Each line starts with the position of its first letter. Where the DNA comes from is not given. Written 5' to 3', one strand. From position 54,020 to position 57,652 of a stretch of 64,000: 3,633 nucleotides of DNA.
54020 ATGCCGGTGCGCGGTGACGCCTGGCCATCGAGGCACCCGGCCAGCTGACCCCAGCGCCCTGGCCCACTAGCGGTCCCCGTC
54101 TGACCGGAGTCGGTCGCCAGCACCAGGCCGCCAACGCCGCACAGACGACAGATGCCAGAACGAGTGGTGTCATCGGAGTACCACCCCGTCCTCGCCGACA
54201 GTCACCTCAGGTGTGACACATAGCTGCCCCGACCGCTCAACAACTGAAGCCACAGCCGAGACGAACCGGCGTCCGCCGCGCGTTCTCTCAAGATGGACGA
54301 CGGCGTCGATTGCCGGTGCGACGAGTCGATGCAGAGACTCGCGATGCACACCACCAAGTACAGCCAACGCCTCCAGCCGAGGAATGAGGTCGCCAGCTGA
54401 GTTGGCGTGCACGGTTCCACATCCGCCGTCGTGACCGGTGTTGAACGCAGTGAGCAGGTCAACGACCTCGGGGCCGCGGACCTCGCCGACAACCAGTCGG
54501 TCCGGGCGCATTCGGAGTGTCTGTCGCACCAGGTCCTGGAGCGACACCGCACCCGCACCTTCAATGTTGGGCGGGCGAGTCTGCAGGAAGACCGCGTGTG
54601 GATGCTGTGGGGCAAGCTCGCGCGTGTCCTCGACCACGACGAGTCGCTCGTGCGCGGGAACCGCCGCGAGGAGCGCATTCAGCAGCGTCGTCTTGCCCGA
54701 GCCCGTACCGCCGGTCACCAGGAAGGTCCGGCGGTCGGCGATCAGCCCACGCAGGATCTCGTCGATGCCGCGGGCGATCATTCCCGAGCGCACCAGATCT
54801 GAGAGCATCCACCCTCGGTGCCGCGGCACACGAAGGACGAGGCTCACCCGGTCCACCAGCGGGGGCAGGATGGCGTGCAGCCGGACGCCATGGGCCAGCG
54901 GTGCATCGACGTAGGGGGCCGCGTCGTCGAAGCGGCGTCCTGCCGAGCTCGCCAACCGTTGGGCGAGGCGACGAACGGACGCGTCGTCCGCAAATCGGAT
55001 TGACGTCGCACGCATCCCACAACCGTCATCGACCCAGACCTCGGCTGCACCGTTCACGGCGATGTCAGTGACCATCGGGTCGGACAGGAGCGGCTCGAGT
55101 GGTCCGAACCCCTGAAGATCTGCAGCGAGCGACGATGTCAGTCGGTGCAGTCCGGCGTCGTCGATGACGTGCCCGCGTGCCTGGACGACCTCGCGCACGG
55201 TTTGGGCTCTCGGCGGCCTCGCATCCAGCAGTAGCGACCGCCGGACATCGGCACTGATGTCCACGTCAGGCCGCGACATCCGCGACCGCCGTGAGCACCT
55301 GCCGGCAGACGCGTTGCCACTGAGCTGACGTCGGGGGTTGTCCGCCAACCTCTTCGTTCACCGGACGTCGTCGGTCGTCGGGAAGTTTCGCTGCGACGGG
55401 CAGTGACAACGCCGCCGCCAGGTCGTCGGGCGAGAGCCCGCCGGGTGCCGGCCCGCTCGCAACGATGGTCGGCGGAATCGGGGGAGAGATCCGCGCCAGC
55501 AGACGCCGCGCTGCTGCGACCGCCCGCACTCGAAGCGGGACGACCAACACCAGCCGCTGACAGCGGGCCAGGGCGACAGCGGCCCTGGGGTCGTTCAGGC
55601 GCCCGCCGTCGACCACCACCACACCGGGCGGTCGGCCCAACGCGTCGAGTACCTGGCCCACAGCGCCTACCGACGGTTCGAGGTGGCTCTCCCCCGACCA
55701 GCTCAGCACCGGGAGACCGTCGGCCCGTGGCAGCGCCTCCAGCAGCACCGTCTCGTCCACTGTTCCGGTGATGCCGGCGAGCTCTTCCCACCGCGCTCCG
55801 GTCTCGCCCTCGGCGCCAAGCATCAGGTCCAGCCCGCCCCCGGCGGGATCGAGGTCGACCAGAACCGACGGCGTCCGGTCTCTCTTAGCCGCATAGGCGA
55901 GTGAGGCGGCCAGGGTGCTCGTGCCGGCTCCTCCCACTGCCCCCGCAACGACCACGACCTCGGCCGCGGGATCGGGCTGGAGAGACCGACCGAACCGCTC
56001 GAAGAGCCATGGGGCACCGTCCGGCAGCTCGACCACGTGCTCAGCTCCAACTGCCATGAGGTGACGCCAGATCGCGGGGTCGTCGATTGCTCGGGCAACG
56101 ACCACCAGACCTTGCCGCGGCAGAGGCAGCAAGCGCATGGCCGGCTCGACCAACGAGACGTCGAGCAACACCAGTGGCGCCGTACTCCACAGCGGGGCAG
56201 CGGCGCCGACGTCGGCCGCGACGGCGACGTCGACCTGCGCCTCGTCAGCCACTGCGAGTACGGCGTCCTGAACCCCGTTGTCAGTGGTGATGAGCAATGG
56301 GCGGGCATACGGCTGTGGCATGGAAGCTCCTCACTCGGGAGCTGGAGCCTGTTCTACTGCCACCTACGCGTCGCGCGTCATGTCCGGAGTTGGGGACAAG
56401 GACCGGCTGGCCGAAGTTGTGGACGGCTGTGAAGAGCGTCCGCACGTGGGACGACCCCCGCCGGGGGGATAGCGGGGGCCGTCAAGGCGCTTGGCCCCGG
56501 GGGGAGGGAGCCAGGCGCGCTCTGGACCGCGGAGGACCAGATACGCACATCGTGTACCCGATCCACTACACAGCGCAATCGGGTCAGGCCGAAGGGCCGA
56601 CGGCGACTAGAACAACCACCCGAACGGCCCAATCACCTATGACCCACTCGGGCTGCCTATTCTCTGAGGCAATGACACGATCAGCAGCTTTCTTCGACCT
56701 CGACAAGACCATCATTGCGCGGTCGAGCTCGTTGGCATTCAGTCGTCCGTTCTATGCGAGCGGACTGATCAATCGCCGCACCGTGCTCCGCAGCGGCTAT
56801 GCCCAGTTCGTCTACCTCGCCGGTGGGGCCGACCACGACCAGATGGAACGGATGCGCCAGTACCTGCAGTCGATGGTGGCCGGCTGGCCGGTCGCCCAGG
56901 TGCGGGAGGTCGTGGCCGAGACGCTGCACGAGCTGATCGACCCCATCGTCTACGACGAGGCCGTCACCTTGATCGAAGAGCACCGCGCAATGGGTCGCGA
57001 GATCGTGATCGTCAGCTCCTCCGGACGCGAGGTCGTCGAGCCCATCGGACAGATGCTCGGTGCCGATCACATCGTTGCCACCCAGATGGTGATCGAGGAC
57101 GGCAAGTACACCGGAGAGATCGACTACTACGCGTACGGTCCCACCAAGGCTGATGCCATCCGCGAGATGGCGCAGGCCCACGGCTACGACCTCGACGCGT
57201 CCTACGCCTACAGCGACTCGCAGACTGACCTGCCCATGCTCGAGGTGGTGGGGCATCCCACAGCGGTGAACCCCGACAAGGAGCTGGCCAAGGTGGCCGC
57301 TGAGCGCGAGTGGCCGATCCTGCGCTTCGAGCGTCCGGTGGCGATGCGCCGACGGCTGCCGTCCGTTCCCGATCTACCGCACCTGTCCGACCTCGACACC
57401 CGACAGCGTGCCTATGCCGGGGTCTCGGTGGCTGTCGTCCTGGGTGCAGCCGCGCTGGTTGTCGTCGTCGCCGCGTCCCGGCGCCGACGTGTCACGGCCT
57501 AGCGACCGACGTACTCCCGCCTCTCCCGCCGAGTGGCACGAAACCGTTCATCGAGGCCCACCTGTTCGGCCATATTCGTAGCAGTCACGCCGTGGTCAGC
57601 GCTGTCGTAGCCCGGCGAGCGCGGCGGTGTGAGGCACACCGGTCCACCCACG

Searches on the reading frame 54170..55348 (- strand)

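Call 51: search_protein_families(library=pfam, proteins=[window:54170-55348:-], max_evalue=0.0001)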
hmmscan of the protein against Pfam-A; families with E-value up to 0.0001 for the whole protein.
window:54170-55348:- (392 aa): 3 families
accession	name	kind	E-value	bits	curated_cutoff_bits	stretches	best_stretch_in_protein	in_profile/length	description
PF00437.27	T2SSE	-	4.5e-53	180.7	24.9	1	79-342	3-272/370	Type II/IV secretion system protein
PF13191.12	AAA_16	-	4.4e-05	24.5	32.6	0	205-255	22-70/167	AAA ATPase domain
PF13555.12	AAA_29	-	8.7e-05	22.6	27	0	207-230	23-46/61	P-loop containing region of AAA domain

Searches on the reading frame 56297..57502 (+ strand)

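Call 51: search_protein_families(library=pfam, proteins=[window:56297-57502:+], max_evalue=0.0001)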
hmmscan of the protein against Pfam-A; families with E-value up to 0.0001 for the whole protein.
window:56297-57502:+ (401 aa): 3 families
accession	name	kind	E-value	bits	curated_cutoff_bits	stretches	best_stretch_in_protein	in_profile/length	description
PF12710.13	HAD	-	5.6e-37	128.4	27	1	131-316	1-189/189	haloacid dehalogenase-like hydrolase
PF00702.32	Hydrolase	-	6.3e-08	33.7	26.4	1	130-319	3-191/191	haloacid dehalogenase-like hydrolase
PF08282.18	Hydrolase_3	-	9.2e-05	22.7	20.9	0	275-335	179-239/255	haloacid dehalogenase-like hydrolase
